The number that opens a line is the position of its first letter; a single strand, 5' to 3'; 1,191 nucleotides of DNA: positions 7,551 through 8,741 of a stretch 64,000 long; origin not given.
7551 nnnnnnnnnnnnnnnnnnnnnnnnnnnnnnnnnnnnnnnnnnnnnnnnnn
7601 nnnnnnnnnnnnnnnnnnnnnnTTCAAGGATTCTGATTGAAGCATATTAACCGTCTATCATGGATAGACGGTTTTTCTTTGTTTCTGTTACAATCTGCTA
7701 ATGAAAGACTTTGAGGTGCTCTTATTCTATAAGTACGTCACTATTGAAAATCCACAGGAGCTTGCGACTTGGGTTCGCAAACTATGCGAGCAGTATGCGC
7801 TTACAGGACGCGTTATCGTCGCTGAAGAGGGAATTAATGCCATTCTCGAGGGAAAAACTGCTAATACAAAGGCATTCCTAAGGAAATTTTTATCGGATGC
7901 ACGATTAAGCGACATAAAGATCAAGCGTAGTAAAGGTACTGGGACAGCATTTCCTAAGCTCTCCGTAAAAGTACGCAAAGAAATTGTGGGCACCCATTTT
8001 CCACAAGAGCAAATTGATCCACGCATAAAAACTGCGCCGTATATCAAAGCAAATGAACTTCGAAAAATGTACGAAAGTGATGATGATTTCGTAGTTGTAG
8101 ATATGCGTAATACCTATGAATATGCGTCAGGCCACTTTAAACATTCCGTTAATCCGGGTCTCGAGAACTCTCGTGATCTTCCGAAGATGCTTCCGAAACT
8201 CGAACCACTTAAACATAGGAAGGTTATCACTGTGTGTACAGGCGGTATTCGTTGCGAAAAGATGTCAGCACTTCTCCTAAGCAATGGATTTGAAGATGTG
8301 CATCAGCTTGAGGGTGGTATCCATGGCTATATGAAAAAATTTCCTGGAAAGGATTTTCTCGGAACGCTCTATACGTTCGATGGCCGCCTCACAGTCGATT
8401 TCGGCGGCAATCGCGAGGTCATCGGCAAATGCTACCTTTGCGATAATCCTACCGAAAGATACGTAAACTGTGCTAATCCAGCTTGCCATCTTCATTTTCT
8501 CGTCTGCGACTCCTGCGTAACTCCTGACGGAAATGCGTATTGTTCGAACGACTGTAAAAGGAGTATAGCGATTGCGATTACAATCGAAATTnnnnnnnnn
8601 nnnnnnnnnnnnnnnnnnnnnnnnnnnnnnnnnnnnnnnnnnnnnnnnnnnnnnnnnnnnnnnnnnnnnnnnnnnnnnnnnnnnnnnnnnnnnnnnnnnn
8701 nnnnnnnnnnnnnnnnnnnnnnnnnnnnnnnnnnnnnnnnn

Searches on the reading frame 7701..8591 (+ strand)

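Call 48: search_protein_families(library=pfam, proteins=[window:7701-8591:+], max_evalue=0.001)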
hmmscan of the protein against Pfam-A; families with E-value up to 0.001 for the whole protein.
window:7701-8591:+ (297 aa): 3 families
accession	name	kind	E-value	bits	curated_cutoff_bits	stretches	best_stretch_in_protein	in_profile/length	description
PF17773.7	UPF0176_N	-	3e-25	88.9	26.2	1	5-95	2-92/92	UPF0176 acylphosphatase like domain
PF12368.13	Rhodanese_C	-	1.2e-18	67.6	26.9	1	221-286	2-66/66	Rhodanase C-terminal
PF00581.25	Rhodanese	-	6.2e-13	49.5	22.2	1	117-212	2-101/102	Rhodanese-like domain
